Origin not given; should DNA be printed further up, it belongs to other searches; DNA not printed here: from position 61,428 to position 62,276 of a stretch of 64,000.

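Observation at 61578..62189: GC-rich (about 55-58%) gene embedded in an AT-rich early cluster; likely recent horizontal acquisition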

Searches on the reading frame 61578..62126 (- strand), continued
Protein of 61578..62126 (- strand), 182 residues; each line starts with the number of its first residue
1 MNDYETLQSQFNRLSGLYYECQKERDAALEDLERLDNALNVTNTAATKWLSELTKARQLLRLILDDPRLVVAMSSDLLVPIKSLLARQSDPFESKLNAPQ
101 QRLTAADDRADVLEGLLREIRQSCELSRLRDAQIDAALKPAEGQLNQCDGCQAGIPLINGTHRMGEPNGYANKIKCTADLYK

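Call 27: get_annotated_region(hit=H1, flank=5000)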
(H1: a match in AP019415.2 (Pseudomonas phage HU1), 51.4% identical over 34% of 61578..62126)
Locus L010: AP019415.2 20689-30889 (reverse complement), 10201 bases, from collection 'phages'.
description: Pseudomonas phage HU1 HU1 DNA, complete genome.
organism: Pseudomonas phage HU1 (NCBI taxid 2056127)
taxonomy: Viruses; Duplodnaviria; Heunggongvirae; Uroviricota; Caudoviricetes
host: Pseudomonas lactis; source: raw cow's milk; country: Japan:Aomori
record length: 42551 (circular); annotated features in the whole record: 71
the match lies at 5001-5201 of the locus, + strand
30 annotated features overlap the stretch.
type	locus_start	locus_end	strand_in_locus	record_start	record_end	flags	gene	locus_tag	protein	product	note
CDS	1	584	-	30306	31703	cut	-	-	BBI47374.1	putative replicative DNA helicase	-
CDS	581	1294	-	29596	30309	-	-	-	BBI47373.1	hypothetical protein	-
CDS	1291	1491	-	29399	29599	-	-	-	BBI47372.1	putative TonB-dependent receptor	-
CDS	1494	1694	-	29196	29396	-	-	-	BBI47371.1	putative transcriptional regulator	-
CDS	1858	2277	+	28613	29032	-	-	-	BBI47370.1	hypothetical protein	-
CDS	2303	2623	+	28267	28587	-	-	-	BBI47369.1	putative glycoside hydrolase family 1 protein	-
CDS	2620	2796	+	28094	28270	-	-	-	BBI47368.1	hypothetical protein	-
CDS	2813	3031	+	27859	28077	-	-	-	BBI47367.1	hypothetical protein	-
CDS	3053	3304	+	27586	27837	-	-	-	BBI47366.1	hypothetical protein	-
CDS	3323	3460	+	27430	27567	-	-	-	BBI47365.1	putative ATP-dependent helicase HrpB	-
CDS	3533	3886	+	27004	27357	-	-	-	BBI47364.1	hypothetical protein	-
CDS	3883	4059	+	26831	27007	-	-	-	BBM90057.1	putative DNA repair protein RadA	-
CDS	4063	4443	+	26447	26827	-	-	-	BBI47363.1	hypothetical protein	-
CDS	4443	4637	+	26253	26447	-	-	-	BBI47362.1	putative zinc transporter 4, partial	-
CDS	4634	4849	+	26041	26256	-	-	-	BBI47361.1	hypothetical protein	-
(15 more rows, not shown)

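Call 30: find_encoding_contigs(protein=P0071, flank=6000, max_places=1)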
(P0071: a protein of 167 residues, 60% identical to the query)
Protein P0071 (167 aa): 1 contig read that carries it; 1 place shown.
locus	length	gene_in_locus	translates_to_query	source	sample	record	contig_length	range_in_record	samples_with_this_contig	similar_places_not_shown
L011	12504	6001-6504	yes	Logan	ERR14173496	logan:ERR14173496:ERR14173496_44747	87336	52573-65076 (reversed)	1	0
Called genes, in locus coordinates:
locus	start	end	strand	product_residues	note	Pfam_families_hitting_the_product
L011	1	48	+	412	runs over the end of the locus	PF27199:YonV_C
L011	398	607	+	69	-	PF27001:Phage_T4_Y07B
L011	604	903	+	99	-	-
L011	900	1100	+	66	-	-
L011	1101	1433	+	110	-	-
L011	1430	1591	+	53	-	-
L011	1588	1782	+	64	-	-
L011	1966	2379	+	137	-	-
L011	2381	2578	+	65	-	-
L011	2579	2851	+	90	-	-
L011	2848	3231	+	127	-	-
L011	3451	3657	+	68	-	-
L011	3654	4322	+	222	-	-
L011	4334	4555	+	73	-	-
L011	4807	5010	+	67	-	-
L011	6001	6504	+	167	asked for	-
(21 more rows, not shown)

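Call 31: find_encoding_contigs(protein=P0088, flank=6000, max_places=1)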
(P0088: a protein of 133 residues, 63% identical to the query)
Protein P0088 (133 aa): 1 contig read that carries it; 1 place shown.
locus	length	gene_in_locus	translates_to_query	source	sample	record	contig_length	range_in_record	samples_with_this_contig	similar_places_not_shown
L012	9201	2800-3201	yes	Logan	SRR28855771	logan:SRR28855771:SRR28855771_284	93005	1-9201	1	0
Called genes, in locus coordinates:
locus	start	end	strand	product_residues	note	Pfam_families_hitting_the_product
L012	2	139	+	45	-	?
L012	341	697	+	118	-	PF00383:dCMP_cyt_deam_1 (weak)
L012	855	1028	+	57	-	-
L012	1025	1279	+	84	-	-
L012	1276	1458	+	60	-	-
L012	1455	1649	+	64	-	-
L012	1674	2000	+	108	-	-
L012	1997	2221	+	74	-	-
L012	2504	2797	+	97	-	-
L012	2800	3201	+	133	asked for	-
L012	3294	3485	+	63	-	-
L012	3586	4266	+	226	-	-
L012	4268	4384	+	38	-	-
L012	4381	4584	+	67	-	-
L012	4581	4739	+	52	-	-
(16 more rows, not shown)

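Call 32: find_encoding_contigs(protein=P0098, flank=6000, max_places=1)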
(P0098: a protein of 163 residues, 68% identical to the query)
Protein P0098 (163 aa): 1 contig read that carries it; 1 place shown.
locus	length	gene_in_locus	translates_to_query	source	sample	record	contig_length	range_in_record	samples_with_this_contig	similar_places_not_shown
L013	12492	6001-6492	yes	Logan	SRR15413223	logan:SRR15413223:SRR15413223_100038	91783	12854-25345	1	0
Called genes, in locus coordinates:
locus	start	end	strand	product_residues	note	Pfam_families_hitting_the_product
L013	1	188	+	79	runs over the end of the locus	-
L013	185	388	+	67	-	-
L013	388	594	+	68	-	-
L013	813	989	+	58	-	-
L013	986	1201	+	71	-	-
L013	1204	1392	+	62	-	-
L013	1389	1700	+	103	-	-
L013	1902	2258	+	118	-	PF00383:dCMP_cyt_deam_1 (weak)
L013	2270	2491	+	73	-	-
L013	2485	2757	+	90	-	-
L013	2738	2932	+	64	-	-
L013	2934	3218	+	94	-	-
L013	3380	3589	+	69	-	-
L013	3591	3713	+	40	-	-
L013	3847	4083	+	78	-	-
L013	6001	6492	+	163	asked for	-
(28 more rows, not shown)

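Call 35: find_related_loci(query=window:61578-62126:-, collection=viral_contigs, flank=6000)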
Query window:61578-62126:- (182 aa) in viral_contigs; peptide patterns used: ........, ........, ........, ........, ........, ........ (x = any residue, [..] = any of these).
34 stretches matched a pattern; 5 encode a relative of the query (tblastn E <= 1e-3); 5 distinct loci.
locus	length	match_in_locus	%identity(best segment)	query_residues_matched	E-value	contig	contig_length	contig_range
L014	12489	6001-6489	52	9-143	8e-43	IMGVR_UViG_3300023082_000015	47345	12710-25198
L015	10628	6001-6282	50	88-182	2e-26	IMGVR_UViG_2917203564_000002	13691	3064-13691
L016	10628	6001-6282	50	88-182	2e-26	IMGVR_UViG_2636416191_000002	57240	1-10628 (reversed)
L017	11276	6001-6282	50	88-182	2e-26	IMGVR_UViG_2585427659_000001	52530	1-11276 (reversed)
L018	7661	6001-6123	68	51-91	2e-11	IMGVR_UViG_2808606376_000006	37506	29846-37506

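Call 36: find_related_loci(query=window:61578-62126:-, collection=genome_contigs, flank=6000)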
Query window:61578-62126:- (182 aa) in genome_contigs; peptide patterns used: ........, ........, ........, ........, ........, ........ (x = any residue, [..] = any of these).
221 stretches matched a pattern; 2 encode a relative of the query (tblastn E <= 1e-3); 2 distinct loci.
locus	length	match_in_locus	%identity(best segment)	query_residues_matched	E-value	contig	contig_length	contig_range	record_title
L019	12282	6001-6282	50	88-182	7e-27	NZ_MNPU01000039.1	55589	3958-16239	Pseudomonas gessardii strain DSM 17152 39_55589_31.2832, whole genome shotgun sequence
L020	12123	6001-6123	68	51-91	1e-11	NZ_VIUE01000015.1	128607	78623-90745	Pseudomonas sp. SJZ074 Ga0314241_115, whole genome shotgun sequence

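Call 45: predict_structure(alignment_id=A1)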
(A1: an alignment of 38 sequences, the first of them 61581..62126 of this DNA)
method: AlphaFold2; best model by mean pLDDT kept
length: 182 residues; sequences in the alignment: 38
mean_pLDDT: 78.3   pTM: 0.40
mean pLDDT of the five models: 78.3, 76.8, 72.1, 71.8, 71.5
residues with pLDDT >= 90: 63; 70-90: 70; 50-70: 15; < 50: 34
segments of 3 or more residues with pLDDT < 50: 145-147, 149-154, 156-158, 160-167, 169-182
pLDDT, mean of each block of 10 residues (from residue 1): 88 92 91 92 91 90 90 88 77 75 87 89 91 85 53 47 49 43 36
secondary structure, 60 per line:
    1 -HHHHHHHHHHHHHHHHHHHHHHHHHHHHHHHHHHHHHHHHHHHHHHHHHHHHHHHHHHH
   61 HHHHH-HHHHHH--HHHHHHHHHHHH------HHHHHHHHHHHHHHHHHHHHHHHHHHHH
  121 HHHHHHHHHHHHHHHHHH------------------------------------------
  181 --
elements in order: H2-65 H67-72 H75-86 H93-138
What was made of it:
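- Tried and rejected: The full-length AF2 model left the knuckle below pLDDT 50 (call 45).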

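Call 64: find_encoding_contigs(protein=P0004, flank=6000, max_places=2)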
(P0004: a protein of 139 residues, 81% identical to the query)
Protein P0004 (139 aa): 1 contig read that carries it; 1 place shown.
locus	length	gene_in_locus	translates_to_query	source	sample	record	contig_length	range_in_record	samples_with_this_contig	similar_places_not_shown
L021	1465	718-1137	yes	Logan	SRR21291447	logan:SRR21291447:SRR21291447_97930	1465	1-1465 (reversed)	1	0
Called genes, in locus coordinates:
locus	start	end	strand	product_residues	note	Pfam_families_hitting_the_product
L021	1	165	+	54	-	?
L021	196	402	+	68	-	-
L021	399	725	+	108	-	-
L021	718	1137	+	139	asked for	-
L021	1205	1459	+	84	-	PF12961:DUF3850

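Call 65: find_encoding_contigs(protein=P0002, flank=6000, max_places=2)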
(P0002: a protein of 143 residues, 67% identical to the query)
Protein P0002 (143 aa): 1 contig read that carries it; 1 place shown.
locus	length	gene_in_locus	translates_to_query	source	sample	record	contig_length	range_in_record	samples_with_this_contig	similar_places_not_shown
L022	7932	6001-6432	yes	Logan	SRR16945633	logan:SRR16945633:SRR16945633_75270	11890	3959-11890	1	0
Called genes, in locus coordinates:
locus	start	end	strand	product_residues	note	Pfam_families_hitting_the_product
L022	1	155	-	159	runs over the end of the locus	-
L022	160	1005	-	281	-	-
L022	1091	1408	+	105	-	-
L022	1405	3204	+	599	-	PF04851:ResIII, PF00271:Helicase_C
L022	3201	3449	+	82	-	-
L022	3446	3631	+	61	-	-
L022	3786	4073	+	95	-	-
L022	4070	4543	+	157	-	-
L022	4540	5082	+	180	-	-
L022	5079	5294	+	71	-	-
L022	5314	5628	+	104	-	PF00440:TetR_N (weak)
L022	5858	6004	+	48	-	-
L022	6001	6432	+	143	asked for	-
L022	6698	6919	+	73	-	-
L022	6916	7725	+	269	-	-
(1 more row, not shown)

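Call 73: search_protein_families(library=padloc, proteins=[window:61578-62126:-, P0064, P0048, P0078, P0117, P0108], max_evalue=0.01)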
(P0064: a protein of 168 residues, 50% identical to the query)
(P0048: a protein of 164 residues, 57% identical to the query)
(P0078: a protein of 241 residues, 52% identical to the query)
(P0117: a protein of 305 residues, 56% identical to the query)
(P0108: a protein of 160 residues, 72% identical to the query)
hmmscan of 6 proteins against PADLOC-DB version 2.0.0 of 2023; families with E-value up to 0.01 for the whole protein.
window:61578-62126:- (182 aa): 1 family
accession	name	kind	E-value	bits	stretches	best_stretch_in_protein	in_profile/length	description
PDLC03859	LmuB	-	0.007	13.6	1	8-122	174-290/611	-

P0064 (168 aa): 0 families

P0048 (164 aa): 0 families

P0078 (241 aa): 0 families

P0117 (305 aa): 0 families

P0108 (160 aa): 0 families

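Call 75: find_related_loci(query=window:61578-62126:-, collection=metagenome_contigs, flank=4000)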
Query window:61578-62126:- (182 aa) in metagenome_contigs; peptide patterns used: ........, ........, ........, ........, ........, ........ (x = any residue, [..] = any of these).
402 stretches matched a pattern; 3 encode a relative of the query (tblastn E <= 1e-3); 3 distinct loci.
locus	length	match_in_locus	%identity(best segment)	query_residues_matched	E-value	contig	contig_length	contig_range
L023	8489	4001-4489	52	9-143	2e-43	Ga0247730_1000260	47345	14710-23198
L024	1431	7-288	52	88-182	3e-27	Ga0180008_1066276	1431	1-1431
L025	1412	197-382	42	30-91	2e-7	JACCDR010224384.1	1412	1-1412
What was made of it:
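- Tried and rejected: Scans of viral, genome and metagenome contigs for closer donors found nothing better than 83-85% for module A (calls 35, 36, 75).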
